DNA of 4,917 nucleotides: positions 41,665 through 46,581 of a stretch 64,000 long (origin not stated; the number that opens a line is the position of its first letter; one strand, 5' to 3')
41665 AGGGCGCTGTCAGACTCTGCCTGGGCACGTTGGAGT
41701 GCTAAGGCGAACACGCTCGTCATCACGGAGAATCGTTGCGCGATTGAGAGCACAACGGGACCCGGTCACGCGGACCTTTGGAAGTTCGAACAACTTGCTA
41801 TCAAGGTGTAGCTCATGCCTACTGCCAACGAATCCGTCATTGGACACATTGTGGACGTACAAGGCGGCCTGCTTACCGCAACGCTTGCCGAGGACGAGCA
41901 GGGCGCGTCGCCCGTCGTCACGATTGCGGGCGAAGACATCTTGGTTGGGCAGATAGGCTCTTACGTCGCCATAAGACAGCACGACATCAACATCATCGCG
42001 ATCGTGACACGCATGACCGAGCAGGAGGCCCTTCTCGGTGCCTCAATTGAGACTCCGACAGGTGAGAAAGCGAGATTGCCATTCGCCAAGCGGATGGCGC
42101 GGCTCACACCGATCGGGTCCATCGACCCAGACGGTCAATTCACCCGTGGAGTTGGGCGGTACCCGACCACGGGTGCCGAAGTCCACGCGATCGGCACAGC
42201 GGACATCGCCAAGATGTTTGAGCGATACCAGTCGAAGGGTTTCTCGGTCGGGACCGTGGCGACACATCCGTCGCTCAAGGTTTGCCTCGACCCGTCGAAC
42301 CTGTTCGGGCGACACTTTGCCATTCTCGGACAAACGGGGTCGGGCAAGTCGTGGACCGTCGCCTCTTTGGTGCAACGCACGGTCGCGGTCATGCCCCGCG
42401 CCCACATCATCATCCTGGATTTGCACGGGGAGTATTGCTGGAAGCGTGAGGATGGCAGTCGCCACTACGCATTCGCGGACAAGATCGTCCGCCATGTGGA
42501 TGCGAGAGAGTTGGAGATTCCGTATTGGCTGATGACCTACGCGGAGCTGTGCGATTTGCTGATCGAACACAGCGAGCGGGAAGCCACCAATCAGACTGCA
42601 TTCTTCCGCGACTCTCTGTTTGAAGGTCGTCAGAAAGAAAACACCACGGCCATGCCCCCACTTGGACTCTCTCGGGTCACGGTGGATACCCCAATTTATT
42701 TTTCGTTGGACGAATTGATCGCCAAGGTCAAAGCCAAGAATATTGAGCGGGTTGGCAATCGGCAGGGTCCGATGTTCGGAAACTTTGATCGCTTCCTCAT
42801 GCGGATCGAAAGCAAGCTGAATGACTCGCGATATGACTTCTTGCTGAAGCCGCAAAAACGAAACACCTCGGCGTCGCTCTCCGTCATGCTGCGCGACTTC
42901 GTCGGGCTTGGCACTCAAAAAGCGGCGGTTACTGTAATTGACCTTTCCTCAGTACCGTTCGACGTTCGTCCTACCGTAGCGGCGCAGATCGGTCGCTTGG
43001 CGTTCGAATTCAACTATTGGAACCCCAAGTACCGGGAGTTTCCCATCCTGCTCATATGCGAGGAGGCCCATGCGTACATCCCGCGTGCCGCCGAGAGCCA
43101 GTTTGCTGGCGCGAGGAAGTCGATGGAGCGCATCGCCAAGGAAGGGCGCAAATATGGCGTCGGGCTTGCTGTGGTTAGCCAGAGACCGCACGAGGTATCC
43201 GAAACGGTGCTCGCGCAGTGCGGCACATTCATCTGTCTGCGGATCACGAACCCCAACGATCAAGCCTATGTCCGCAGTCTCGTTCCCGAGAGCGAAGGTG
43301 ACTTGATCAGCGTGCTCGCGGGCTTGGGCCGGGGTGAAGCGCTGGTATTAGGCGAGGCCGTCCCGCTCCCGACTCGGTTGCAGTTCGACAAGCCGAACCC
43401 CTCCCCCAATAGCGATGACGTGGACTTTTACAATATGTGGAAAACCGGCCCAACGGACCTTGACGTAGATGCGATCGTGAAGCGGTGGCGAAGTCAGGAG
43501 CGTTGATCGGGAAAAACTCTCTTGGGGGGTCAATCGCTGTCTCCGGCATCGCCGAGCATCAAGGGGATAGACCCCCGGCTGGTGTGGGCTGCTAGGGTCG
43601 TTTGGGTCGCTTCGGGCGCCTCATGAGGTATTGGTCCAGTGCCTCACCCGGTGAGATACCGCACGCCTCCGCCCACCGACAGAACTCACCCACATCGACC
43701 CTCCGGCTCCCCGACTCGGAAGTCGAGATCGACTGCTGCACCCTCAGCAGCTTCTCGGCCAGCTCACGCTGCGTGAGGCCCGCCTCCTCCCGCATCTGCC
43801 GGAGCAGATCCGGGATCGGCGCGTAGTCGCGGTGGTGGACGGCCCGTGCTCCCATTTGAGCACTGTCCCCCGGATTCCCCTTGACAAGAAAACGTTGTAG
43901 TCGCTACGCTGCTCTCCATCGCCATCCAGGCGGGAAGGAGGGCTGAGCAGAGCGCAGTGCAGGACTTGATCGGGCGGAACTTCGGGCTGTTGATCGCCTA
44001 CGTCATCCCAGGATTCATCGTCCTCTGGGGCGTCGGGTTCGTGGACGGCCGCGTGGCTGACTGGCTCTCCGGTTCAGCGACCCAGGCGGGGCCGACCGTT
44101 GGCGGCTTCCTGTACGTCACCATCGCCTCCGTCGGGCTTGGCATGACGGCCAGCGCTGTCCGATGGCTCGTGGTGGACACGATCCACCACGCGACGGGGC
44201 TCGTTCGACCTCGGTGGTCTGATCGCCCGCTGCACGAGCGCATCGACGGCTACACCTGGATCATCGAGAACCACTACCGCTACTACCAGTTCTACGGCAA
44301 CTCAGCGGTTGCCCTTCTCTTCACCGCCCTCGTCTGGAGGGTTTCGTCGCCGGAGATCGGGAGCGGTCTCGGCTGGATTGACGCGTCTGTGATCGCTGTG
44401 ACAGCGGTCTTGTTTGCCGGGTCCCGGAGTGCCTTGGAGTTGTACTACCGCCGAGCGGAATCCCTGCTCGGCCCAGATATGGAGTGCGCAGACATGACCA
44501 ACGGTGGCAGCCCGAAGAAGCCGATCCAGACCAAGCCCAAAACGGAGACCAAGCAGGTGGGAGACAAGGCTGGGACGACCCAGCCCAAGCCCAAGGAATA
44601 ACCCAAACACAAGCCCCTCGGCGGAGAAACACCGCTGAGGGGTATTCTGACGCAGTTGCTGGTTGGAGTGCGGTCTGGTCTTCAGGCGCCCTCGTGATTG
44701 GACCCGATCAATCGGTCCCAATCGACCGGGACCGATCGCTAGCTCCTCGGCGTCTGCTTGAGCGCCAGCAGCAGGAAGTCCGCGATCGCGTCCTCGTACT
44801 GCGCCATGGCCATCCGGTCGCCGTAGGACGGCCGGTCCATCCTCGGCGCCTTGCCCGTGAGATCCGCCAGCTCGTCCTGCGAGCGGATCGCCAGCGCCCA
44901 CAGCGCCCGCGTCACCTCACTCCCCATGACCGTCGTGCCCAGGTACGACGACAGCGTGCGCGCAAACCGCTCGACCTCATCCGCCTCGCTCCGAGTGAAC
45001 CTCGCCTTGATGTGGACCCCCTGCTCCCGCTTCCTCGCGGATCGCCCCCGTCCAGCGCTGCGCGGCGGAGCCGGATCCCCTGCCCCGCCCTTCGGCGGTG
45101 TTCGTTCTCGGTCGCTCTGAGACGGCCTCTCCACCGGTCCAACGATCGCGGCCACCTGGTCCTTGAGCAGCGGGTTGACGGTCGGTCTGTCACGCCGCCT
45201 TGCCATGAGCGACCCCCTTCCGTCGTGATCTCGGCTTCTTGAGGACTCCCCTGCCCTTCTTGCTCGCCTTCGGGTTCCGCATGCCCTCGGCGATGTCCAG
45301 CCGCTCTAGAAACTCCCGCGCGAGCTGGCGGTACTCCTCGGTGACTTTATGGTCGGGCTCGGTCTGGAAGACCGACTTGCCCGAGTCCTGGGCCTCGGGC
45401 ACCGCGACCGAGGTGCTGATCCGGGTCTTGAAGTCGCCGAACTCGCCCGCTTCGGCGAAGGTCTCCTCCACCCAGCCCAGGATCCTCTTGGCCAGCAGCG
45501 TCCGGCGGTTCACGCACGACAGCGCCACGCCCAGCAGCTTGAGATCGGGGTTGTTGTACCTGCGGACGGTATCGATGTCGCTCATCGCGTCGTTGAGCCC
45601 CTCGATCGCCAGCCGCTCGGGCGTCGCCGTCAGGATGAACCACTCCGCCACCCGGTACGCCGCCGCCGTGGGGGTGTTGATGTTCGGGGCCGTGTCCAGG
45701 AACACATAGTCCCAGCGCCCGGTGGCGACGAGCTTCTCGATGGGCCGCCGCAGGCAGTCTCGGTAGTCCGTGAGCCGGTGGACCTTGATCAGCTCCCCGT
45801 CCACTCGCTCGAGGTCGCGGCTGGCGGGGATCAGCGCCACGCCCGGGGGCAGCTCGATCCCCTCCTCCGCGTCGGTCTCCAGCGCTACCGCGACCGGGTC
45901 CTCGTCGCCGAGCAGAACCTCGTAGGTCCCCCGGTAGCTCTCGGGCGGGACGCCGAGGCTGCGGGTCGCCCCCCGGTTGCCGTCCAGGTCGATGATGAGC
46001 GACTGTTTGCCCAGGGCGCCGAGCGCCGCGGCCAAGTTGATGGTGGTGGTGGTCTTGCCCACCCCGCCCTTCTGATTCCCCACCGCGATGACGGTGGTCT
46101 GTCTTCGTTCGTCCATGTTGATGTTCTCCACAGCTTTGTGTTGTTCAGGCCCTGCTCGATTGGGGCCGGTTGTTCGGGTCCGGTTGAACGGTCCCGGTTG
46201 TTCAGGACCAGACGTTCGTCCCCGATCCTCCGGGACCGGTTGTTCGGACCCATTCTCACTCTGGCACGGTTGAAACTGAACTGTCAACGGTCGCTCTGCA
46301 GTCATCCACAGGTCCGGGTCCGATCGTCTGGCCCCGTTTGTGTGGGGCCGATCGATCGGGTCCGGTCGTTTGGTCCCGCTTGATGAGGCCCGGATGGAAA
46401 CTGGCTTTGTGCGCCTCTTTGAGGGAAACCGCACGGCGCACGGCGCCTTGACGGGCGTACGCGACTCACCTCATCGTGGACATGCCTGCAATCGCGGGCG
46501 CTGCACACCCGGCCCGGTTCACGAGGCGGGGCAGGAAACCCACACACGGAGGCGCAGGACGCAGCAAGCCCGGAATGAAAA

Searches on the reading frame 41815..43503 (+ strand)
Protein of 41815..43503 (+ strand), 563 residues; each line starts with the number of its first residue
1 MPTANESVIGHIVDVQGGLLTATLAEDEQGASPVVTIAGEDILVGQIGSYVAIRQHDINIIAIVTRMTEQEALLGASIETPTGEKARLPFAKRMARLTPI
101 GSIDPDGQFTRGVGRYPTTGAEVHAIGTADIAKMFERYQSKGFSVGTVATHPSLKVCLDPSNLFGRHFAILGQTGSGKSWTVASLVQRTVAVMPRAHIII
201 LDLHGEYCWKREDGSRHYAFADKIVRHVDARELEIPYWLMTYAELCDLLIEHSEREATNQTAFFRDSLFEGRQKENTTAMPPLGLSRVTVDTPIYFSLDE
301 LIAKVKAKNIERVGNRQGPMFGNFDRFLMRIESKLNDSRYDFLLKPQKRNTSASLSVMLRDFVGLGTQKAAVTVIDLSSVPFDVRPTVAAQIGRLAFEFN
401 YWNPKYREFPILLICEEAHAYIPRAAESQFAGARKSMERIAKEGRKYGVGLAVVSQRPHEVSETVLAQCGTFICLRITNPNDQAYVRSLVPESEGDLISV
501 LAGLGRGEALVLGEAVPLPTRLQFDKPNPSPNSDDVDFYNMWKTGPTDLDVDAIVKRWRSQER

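Call 7: search_protein_families(library=pfam, proteins=[window:41815-43503:+], max_evalue=1)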
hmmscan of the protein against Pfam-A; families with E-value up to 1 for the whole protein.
window:41815-43503:+ (563 aa): 8 families
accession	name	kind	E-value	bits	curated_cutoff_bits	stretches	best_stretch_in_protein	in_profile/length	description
PF01935.23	DUF87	-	2.5e-38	132.8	23.2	1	144-392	2-216/220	Helicase HerA, central domain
PF05872.18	HerA_C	-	1.2e-07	31.3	22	1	434-511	278-361/502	Helicase HerA-like C-terminal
PF01580.24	FtsK_SpoIIIE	-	0.00041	20.3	24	1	166-187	40-61/221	FtsK/SpoIIIE family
PF10412.15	TrwB_AAD_bind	-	0.001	18.5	20.5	1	165-208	15-56/387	Type IV secretion-system coupling protein DNA-binding domain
PF13401.12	AAA_22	-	0.018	15.8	27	1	167-208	7-46/130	AAA domain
PF12846.13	AAA_10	-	0.026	14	27.5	1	167-211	23-66/362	AAA-like domain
PF19044.6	P-loop_TraG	-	0.065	12.3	25.8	1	166-207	30-69/413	TraG P-loop domain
PF16796.11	Microtub_bd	-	0.069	13.5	27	1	171-200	97-123/155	Microtubule binding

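Call 8: search_protein_families(library=padloc, proteins=[window:41815-43503:+], max_evalue=1)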
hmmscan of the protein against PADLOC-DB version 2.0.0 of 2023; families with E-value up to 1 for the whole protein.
window:41815-43503:+ (563 aa): 18 families
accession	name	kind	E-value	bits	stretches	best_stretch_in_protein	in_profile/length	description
PDLC04105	HerA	-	2.4e-154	513.1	1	4-562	7-573/576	-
PDLC02188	HerA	-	8.9e-103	343.1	2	318-559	326-577/578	-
PDLC04102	HerA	-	9.7e-89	296.4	2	324-543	412-638/654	-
PDLC04104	HerA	-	2.2e-88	294.6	1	197-563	3-376/379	-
PDLC04098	HerA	-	2e-87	292.3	2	286-560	406-685/686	-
PDLC04106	HerA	-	4.8e-82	274.5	2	288-560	387-664/667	-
PDLC02185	HerA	-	1.8e-64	216.5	2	292-544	316-581/585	-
PDLC04103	HerA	-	1.9e-63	212.7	2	308-544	340-576/579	-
PDLC04100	HerA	-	4.8e-62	208.4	2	259-545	279-575/580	-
PDLC04101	HerA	-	7.7e-51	171.1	1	83-389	76-397/400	-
PDLC04097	HerA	-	8.2e-41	138.3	2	367-544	429-613/618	-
PDLC04107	HerA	-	2.7e-25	87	1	54-294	52-302/306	-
PDLC04140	mad8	-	4.1e-22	77.1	1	165-523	27-298/314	mads_8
PDLC01055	HerA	-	4e-19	66.8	2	372-525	383-525/532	Type III coevolved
PDLC04099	HerA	-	1.5e-18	64.9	1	46-208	37-211/214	-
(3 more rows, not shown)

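Call 9: search_protein_families(library=ncbifam, proteins=[window:41815-43503:+], max_evalue=1)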
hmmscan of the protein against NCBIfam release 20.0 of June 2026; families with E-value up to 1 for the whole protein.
window:41815-43503:+ (563 aa): 15 families
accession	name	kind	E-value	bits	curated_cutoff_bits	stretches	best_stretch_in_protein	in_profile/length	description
NF042944.1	HerA_antiphage_2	equivalog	1.6e-113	380.5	850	2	317-558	325-576/576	anti-phage-associated helicase HerA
NF042943.1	HerA_antiphage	equivalog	6.9e-60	203.2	800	2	292-542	307-566/566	anti-phage-associated helicase HerA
NF040819.1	helicase_HerA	equivalog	5.8e-46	157.2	970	2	409-522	402-512/561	DNA double-strand break repair helicase HerA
NF040937.1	HerA_Thermprot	equivalog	8.4e-39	133.3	800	2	369-544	306-481/487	DNA double-strand break repair helicase HerA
NF053655.1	CedD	equivalog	3.7e-19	68.8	600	2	370-518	381-519/527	DNA-translocating ATPase CedD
NF033849.1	ser_rich_anae_1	subfamily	1.7e-08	32.3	650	1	408-486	1016-1099/1163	serine-rich protein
TIGR03925.1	T7SS_EccC_b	equivalog_domain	8.5e-05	21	346.55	1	428-484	200-256/564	type VII secretion protein EccCb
NF041214.1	plasmid_TraB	equivalog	0.00024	19.7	800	1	399-485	332-417/639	plasmid transfer protein TraB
NF045971.1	conju_CD1110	equivalog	0.01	14.1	325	1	167-207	417-456/752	VirB4-like conjugal transfer ATPase, CD1110 family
NF045975.1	VirB4_plasma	equivalog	0.012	13.3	590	1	169-207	519-555/894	Mbov_0397 family ICE element conjugal transfer ATPase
TIGR01420.1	pilT_fam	subfamily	0.019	14.2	319.1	1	170-208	127-164/343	PilT/PilU family type 4a pilus ATPase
NF041017.1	DNA_import_CedB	equivalog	0.019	13.6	700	0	407-512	470-574/590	DNA import protein CedB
TIGR03924.1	T7SS_EccC_a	equivalog_domain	0.1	11.3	509.15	1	164-193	449-478/673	type VII secretion protein EccCa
TIGR03744.1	traC_PFL_4706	equivalog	0.11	10.3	520.6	1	167-199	476-509/892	conjugative transfer ATPase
NF010166.0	PRK13646.1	equivalog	0.2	10.9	458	1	165-183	33-51/286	energy-coupling factor transporter ATPase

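Call 64: find_homologous_proteins(query=window:41815-43503:+, max_evalue=1e-30)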
Query window:41815-43503:+ (563 aa): 5040 proteins with E <= 1e-30 among 8000 candidates; the best 120 are listed.
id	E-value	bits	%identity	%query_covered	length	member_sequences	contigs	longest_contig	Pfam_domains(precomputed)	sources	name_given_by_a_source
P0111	0.0e+0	1279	100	100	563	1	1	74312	PF01935.24,PF05872.19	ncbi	-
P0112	0.0e+0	1178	91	100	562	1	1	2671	PF01935.24,PF05872.19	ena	-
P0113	0.0e+0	1176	91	100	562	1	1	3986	PF01935.24,PF05872.19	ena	-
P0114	0.0e+0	1176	91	100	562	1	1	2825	PF01935.24,PF05872.19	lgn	-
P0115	0.0e+0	1175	91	100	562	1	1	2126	PF01935.24,PF05872.19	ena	-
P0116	0.0e+0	1175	91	100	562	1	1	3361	PF01935.24,PF05872.19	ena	-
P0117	0.0e+0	1174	91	100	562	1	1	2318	PF01935.24,PF05872.19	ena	-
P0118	0.0e+0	1146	88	100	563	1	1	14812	PF01935.24,PF05872.19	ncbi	-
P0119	0.0e+0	1140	88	100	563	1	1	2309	PF01935.24,PF05872.19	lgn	-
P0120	0.0e+0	1138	87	100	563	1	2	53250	PF01935.24,PF05872.19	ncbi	ncbi:MAG: helicase HerA-like domain-containing protein [Burkholderiales bacterium]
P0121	0.0e+0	1136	89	99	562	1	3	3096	PF01935.24,PF05872.19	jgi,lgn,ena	-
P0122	0.0e+0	1136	88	100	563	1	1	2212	PF01935.24,PF05872.19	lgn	-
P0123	0.0e+0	1135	88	100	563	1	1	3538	PF01935.24,PF05872.19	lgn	-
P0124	0.0e+0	1135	88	100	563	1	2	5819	PF01935.24,PF05872.19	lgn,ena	-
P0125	0.0e+0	1135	87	100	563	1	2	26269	PF01935.24,PF05872.19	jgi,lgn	jgi:hypothetical protein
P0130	0.0e+0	1133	88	100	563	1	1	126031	PF01935.24,PF05872.19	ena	-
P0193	0.0e+0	1116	87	100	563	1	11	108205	PF01935.24,PF05872.19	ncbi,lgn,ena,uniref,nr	ncbi:helicase HerA-like domain-containing protein [Acidiferrobacter sp.]|uniref:ATP-binding protein 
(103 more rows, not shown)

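Call 66: find_encoding_contigs(protein=P0130, flank=8000, max_places=2)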
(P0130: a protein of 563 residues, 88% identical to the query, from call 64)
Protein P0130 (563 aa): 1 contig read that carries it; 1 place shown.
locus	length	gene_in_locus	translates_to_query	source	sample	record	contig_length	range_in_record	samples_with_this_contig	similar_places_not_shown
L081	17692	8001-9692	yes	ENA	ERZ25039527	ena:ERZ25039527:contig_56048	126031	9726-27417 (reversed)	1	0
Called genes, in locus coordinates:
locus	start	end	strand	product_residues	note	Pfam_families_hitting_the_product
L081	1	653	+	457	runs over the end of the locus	PF00149:Metallophos, PF12850:Metallophos_2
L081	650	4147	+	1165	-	PF02463:SMC_N (weak), PF13476:AAA_23, PF13514:AAA_27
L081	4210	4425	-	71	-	-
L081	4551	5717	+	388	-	PF01381:HTH_3 (weak), PF13560:HTH_31 (faint), PF06114:Peptidase_M78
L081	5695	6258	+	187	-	-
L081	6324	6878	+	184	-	-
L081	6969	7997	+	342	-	PF13289:SIR2_2 (weak)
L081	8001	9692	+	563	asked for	PF01935:DUF87, PF05872:HerA_C (weak)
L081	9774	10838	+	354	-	-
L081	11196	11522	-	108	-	PF13560:HTH_31 (faint), PF01381:HTH_3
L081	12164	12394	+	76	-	PF00239:Resolvase (weak)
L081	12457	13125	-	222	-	PF08843:AbiEii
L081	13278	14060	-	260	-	PF13338:AbiEi_4, PF09407:AbiEi_1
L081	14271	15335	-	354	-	PF00589:Phage_integrase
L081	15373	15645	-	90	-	-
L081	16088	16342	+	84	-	PF07927:HicA_toxin (weak)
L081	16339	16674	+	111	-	PF05534:HicB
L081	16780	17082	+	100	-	PF01381:HTH_3, PF12844:HTH_19 (weak)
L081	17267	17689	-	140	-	PF00216:Bac_DNA_binding, PF18291:HU-HIG (faint)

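Call 67: find_encoding_contigs(protein=P0193, flank=8000, max_places=3)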
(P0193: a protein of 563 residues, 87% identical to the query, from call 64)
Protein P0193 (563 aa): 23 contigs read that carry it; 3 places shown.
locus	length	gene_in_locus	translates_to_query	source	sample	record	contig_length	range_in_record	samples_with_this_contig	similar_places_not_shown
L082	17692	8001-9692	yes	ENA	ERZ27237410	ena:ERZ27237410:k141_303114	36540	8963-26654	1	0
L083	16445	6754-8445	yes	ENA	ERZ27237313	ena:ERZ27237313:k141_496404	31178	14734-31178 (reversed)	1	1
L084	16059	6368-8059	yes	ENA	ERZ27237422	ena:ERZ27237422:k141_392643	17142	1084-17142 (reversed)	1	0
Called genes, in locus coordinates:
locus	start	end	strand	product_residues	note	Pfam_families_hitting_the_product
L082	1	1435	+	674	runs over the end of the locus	-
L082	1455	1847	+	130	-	-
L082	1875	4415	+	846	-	PF04313:HSDR_N (faint), PF13588:HSDR_N_2 (weak), PF00270:DEAD, PF04851:ResIII, PF18766:SWI2_SNF2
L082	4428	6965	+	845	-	PF02384:N6_Mtase, PF01170:UPF0020 (weak), PF01420:Methylase_S (faint)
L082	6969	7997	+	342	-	PF13289:SIR2_2 (weak)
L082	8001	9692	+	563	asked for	PF01935:DUF87, PF05872:HerA_C (weak)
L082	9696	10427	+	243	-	-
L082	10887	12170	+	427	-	PF00589:Phage_integrase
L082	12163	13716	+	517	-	-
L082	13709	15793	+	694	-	-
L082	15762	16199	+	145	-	-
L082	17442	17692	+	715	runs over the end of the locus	PF00664:ABC_membrane, PF00005:ABC_tran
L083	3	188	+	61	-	?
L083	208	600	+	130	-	-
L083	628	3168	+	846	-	PF04313:HSDR_N (faint), PF13588:HSDR_N_2 (weak), PF00270:DEAD, PF04851:ResIII, PF18766:SWI2_SNF2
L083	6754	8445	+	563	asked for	PF01935:DUF87, PF05872:HerA_C (weak)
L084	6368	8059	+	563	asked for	PF01935:DUF87, PF05872:HerA_C (weak)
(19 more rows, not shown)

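Call 68: find_encoding_contigs(protein=P0120, flank=8000, max_places=2)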
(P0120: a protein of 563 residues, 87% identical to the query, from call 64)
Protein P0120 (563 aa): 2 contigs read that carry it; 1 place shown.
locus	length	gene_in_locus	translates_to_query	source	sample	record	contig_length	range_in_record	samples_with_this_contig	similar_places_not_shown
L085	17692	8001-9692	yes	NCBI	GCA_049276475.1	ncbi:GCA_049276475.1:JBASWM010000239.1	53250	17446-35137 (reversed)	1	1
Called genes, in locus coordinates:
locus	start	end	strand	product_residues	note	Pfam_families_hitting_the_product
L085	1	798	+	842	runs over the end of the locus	PF04851:ResIII, PF00270:DEAD, PF18766:SWI2_SNF2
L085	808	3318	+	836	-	PF02384:N6_Mtase, PF07669:Eco57I (faint), PF01420:Methylase_S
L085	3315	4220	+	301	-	PF20275:CTD10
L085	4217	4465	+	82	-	PF20293:MC6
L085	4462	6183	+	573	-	PF20275:CTD10, PF10088:DUF2326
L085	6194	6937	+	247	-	-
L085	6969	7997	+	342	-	PF13289:SIR2_2 (weak)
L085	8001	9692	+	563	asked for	PF01935:DUF87, PF05872:HerA_C (weak)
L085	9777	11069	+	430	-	-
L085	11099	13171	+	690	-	PF13091:PLDc_2 (faint)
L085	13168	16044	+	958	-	PF00176:SNF2-rel_dom, PF04851:ResIII (faint), PF00271:Helicase_C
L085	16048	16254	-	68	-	-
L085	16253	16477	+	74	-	PF05930:Phage_AlpA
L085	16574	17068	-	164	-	PF00583:Acetyltransf_1, PF13673:Acetyltransf_10, PF13508:Acetyltransf_7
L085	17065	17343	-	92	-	PF08681:TacA1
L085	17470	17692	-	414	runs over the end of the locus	PF13356:Arm-DNA-bind_3, PF22022:Phage_int_M, PF00589:Phage_integrase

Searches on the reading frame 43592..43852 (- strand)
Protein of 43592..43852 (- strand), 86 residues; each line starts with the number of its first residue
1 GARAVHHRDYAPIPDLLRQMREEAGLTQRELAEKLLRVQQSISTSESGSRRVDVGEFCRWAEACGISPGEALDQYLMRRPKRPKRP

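Call 43: search_protein_families(library=pfam, proteins=[window:43592-43852:-], max_evalue=0.01)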
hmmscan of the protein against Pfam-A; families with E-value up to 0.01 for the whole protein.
window:43592-43852:- (86 aa): 4 families
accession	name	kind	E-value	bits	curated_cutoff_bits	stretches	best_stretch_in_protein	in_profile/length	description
PF13560.12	HTH_31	-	6.7e-11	42.8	27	1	16-70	5-60/64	Helix-turn-helix domain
PF01381.28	HTH_3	-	4.1e-09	36.8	23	1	17-70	1-54/55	Helix-turn-helix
PF12844.13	HTH_19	-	3e-07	30.7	30.2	1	16-75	3-62/64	Helix-turn-helix domain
PF13412.12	HTH_24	-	0.00029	20.8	21.9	1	16-35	8-27/48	Winged helix-turn-helix DNA-binding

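Call 46: search_protein_families(library=padloc, proteins=[window:43592-43852:-], max_evalue=0.001)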
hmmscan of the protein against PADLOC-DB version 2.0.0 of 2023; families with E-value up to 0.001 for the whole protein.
window:43592-43852:- (86 aa): 7 families
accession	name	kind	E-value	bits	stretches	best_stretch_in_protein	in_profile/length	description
PDLC03952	RmrA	-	1.8e-05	21.8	1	12-63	22-73/395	-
PDLC02926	HTH_VI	-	1.9e-05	22.8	1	15-63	4-52/92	-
PDLC03665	Control_protein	-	7e-05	21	1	17-74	13-71/77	control protein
PDLC03951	RmrA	-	0.00011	19.3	1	15-67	11-63/400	-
PDLC03947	RmrA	-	0.00024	18.1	1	7-49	6-48/383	-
PDLC03954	RmrA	-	0.00028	17.9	1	15-62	13-60/380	-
PDLC04142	capH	-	0.0007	18.6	1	13-65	7-59/103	capH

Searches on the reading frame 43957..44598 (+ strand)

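Call 43: search_protein_families(library=pfam, proteins=[window:43957-44598:+], max_evalue=0.01)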
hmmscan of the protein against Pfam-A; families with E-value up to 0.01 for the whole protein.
window:43957-44598:+ (214 aa): 0 families

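Call 46: search_protein_families(library=padloc, proteins=[window:43957-44598:+], max_evalue=0.001)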
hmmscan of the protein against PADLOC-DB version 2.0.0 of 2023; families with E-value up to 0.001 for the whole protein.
window:43957-44598:+ (214 aa): 0 families

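Call 65: search_protein_families(library=pfam, proteins=[window:43957-44598:+], max_evalue=1)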
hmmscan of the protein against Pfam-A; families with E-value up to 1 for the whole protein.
window:43957-44598:+ (214 aa): 1 family
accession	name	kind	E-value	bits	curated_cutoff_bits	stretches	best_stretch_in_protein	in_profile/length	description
PF23717.1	DUF7159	-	0.072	13.2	27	1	59-101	4-44/206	Family of unknown function (DUF7159)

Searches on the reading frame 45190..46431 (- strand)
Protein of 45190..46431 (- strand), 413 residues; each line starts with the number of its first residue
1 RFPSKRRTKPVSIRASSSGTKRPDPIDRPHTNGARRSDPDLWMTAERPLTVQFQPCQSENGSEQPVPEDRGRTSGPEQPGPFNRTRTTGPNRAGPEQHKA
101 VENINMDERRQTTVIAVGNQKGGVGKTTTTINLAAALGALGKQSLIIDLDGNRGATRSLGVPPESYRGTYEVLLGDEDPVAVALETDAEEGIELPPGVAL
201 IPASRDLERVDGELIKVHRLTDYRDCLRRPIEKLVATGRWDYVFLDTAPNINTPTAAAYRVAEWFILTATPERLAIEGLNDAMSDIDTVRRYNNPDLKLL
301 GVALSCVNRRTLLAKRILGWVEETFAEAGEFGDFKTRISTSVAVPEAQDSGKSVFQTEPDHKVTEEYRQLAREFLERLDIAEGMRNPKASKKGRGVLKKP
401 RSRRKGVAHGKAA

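Call 43: search_protein_families(library=pfam, proteins=[window:45190-46431:-], max_evalue=0.01)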
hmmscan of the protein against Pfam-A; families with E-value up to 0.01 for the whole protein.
window:45190-46431:- (413 aa): 9 families
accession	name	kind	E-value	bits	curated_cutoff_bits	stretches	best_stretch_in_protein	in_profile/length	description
PF13614.12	AAA_31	-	2.5e-30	106.2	27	1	113-298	2-176/177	AAA domain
PF01656.29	CbiA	-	1.6e-13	51.1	25.4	1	115-352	1-123/125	CobQ/CobB/MinD/ParA nucleotide binding domain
PF10609.15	ParA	-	1.1e-09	38.5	27.1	1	113-150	4-41/246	NUBPL iron-transfer P-loop NTPase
PF00142.24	Fer4_NifH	-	9.6e-06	25.7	25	1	120-158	7-45/271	4Fe-4S iron sulfur cluster binding proteins, NifH/frxC family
PF09140.17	MipZ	-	1.1e-05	25.4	20.7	1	114-152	2-40/262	ATPase MipZ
PF06564.18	CBP_BcsQ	-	3e-05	24.1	21.3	1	114-272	3-148/234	Cellulose biosynthesis protein BcsQ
PF02374.21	ArsA_ATPase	-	0.00012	21.9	24.3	1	115-150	4-38/305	Anion-transporting ATPase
PF02606.20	LpxK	-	0.0026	17.4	27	1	104-147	27-71/328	Tetraacyldisaccharide-1-P 4'-kinase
PF01268.25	FTHFS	-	0.0034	16.1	27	1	107-146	52-91/556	Formate--tetrahydrofolate ligase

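Call 46: search_protein_families(library=padloc, proteins=[window:45190-46431:-], max_evalue=0.001)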
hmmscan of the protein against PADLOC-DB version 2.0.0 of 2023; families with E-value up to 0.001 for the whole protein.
window:45190-46431:- (413 aa): 1 family
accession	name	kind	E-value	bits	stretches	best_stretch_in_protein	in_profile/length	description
PDLC04559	PDC-M28B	-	5.9e-06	23.6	1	107-150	123-166/438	-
